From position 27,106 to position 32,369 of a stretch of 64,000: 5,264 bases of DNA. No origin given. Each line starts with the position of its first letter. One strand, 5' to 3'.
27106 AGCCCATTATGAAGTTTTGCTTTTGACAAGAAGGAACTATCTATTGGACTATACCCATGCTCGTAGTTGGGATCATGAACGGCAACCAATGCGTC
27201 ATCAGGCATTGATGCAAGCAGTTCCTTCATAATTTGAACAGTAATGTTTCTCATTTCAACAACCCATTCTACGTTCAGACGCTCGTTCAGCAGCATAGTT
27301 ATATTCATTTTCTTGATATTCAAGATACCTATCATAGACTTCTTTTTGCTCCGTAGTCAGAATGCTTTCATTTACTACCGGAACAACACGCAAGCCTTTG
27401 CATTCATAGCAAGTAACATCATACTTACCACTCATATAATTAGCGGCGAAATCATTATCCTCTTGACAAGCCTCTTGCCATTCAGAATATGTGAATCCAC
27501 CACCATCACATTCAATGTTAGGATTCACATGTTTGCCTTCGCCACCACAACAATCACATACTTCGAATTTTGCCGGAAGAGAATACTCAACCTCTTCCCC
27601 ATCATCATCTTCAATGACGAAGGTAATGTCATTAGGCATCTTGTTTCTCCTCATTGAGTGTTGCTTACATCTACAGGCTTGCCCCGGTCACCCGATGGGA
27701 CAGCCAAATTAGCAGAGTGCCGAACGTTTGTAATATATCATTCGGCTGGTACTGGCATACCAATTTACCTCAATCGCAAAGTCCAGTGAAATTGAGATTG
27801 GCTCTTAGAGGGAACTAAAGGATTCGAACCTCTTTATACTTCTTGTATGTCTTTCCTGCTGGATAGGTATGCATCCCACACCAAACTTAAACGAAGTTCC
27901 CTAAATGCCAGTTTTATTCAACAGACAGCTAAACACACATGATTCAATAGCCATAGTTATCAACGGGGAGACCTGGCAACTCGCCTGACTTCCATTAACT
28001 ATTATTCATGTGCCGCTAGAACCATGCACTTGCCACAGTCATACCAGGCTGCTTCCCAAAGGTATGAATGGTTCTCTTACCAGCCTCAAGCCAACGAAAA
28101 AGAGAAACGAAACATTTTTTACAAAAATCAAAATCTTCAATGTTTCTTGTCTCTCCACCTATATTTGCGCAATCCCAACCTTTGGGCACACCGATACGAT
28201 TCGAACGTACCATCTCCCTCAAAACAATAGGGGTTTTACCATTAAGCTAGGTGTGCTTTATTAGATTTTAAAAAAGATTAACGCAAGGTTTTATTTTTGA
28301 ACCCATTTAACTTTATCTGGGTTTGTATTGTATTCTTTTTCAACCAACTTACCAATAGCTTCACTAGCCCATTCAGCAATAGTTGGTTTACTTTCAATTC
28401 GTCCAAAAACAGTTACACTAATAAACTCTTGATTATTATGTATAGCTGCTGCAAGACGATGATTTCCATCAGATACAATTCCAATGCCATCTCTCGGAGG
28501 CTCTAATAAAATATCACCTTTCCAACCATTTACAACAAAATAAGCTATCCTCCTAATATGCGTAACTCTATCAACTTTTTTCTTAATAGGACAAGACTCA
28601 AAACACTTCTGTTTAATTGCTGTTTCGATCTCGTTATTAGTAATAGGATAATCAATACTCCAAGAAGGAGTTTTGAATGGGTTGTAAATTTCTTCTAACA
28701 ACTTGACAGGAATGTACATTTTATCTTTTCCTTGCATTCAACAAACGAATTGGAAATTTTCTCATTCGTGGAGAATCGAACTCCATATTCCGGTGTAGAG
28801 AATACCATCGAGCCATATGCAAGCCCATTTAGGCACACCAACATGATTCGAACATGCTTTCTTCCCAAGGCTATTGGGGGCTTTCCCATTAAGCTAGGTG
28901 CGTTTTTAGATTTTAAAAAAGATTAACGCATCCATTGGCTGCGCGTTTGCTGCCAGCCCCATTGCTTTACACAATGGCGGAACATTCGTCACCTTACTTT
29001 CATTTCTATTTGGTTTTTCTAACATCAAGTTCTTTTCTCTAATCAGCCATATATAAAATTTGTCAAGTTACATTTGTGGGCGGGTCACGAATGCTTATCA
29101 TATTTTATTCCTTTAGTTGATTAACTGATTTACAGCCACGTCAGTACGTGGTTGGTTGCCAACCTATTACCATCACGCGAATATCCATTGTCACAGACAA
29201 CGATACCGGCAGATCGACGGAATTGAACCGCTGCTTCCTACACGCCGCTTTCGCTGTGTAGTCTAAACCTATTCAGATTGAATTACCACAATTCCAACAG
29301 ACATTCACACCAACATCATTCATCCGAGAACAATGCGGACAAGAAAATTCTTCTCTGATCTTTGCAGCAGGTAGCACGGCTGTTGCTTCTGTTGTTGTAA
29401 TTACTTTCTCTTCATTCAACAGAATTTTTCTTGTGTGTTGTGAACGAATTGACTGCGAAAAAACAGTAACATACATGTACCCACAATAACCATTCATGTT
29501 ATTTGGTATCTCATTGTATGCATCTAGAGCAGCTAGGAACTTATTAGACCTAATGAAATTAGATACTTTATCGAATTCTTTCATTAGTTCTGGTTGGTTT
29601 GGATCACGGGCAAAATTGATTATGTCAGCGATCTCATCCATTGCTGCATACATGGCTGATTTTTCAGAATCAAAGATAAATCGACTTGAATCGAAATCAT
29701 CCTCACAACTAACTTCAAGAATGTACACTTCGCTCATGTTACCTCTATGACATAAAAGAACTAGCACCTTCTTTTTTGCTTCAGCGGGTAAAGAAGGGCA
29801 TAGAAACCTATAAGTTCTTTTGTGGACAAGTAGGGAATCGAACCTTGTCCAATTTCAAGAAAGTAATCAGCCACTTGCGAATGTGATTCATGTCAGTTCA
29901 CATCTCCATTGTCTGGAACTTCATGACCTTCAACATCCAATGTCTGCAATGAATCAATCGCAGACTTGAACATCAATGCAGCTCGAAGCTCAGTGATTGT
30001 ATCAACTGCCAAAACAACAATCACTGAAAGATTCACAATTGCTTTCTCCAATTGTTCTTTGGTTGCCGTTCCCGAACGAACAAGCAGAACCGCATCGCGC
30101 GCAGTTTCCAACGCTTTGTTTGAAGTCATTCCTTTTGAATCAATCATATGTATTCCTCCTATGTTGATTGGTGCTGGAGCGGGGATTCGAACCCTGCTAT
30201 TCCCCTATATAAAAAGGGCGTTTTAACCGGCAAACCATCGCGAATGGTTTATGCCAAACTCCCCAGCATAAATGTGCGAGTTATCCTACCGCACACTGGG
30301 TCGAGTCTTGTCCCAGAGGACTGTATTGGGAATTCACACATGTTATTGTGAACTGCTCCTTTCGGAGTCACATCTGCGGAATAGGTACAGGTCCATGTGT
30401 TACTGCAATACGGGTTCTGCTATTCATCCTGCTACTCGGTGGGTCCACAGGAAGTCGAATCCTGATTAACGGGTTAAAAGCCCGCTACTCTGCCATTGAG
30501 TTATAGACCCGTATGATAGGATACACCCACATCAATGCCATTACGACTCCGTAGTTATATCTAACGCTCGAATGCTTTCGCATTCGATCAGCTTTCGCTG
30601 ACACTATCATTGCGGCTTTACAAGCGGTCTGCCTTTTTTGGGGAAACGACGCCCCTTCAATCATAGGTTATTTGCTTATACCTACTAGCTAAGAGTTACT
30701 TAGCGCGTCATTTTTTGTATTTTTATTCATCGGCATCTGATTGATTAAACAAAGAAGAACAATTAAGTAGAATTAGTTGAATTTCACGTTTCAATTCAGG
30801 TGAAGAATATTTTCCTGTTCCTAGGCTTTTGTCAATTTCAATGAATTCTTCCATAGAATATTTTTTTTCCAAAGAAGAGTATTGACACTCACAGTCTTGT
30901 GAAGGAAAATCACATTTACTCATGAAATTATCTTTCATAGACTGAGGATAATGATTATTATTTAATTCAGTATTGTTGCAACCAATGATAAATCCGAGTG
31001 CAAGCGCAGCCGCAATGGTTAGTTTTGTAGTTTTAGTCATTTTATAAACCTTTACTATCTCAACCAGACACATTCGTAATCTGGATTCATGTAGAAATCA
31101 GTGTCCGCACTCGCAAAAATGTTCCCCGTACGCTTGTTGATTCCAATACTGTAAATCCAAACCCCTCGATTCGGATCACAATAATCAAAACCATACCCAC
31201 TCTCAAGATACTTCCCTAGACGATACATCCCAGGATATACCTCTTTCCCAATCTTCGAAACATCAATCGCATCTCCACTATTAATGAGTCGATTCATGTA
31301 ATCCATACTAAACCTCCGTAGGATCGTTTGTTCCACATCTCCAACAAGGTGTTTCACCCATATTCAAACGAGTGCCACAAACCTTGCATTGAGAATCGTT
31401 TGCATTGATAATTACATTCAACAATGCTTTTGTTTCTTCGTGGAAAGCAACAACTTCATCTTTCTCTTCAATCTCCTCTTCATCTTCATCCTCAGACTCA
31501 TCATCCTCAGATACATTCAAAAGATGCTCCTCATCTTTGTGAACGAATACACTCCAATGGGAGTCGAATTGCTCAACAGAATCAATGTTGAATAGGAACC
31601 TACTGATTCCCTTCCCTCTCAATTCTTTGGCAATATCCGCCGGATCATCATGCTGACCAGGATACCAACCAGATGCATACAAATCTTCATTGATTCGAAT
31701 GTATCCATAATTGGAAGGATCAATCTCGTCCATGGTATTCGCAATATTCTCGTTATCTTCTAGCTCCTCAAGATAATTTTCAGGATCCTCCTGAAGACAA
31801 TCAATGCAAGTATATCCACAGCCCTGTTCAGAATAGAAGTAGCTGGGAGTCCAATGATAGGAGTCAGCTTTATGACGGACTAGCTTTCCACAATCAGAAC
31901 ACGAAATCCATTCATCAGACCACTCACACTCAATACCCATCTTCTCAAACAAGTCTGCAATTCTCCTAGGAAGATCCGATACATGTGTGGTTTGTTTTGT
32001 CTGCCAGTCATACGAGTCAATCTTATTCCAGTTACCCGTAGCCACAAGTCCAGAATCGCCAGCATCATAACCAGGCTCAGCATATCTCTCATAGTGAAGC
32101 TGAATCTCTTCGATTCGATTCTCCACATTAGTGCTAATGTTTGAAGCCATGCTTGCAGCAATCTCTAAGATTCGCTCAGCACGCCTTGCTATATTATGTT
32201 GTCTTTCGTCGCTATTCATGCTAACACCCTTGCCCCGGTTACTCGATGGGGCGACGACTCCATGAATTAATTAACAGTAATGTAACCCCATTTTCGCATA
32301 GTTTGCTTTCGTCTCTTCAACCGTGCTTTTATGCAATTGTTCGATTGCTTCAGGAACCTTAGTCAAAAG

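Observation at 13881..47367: Eighteen copies of a palindromic element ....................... with a fixed-distance T(G/A)(T/C)A box, a candidate novel promoter class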

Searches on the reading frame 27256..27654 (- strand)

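Call 15: search_protein_families(library=pfam, proteins=[window:27256-27654:-], max_evalue=0.01)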
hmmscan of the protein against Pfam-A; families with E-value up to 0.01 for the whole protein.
window:27256-27654:- (132 aa): 0 families

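Call 16: search_protein_families(library=phrogs, proteins=[window:27256-27654:-], max_evalue=0.01)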
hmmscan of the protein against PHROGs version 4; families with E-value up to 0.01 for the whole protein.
window:27256-27654:- (132 aa): 1 family
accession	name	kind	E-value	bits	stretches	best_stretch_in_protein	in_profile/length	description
phrog_18873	-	unknown function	0.0083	16.1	0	76-116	206-246/400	-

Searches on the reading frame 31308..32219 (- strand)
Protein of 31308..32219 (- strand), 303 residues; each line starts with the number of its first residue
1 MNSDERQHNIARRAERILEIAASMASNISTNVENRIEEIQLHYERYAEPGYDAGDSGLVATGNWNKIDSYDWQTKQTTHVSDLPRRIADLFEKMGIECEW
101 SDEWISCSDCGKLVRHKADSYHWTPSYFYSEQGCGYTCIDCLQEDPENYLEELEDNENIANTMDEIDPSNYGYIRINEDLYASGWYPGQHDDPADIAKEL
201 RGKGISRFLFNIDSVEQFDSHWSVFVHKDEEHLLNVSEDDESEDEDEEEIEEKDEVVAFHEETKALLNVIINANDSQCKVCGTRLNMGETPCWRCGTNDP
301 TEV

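Call 15: search_protein_families(library=pfam, proteins=[window:31308-32219:-], max_evalue=0.01)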
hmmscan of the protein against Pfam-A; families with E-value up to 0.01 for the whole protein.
window:31308-32219:- (303 aa): 1 family
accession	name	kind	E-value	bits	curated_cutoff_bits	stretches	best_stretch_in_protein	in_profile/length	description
PF12773.13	DZR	-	0.009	16.6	27.3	1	272-300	9-35/45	Double zinc ribbon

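Call 16: search_protein_families(library=phrogs, proteins=[window:31308-32219:-], max_evalue=0.01)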
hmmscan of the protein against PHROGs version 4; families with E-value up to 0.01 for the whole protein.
window:31308-32219:- (303 aa): 1 family
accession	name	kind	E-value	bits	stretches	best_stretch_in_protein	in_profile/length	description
phrog_35561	-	unknown function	1.6e-21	78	1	33-230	30-252/293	-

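Call 17: search_dna_similar(query=window:31308-32219:-, collection=phages, mode=protein, max_rows=20, max_evalue=0.001)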
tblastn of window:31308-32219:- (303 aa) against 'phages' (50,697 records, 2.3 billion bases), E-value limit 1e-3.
Records with a match: 8; places in all: 8; records where one place covers at least 80% of the query: 0.
Best place of each record, by identity: <60% 8.
By first word of the organism name: Mycobacterium 4; Rhodococcus 2; Bacillus 2.
By host as written in the record: Rhodococcus erythropolis RIA 643 2; Mycobacterium smegmatis mc2 155 2; Bacillus cohnii 2; - 1; Mycobacterium 1.
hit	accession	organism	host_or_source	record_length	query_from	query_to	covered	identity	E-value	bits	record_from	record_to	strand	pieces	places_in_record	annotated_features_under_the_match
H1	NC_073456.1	Rhodococcus phage ChewyVIII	Rhodococcus erythropolis RIA 643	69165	41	228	62%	29.1%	9e-8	59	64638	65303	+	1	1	87: hypothetical protein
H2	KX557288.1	Rhodococcus phage ChewyVIII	Rhodococcus erythropolis RIA 643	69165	41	228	62%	29.1%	9e-8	59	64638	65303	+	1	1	87: hypothetical protein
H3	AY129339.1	Mycobacterium phage Barnyard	-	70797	46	226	60%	29.7%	1e-13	77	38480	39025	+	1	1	51: hypothetical protein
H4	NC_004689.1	Mycobacterium phage Barnyard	Mycobacterium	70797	46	226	60%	29.7%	1e-13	77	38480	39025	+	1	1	gp51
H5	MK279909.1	Mycobacterium phage DrLupo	Mycobacterium smegmatis mc2 155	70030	46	225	59%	29.9%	4e-12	72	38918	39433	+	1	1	52: hypothetical protein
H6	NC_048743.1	Mycobacterium phage DrLupo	Mycobacterium smegmatis mc2 155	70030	46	225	59%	29.9%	4e-12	72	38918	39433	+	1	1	52: hypothetical protein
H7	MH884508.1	Bacillus phage vB_BcoS-136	Bacillus cohnii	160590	93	226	44%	31.7%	2e-7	58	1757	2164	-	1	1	hypothetical protein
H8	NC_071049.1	Bacillus phage vB_BcoS-136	Bacillus cohnii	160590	93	226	44%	31.7%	2e-7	58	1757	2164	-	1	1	hypothetical protein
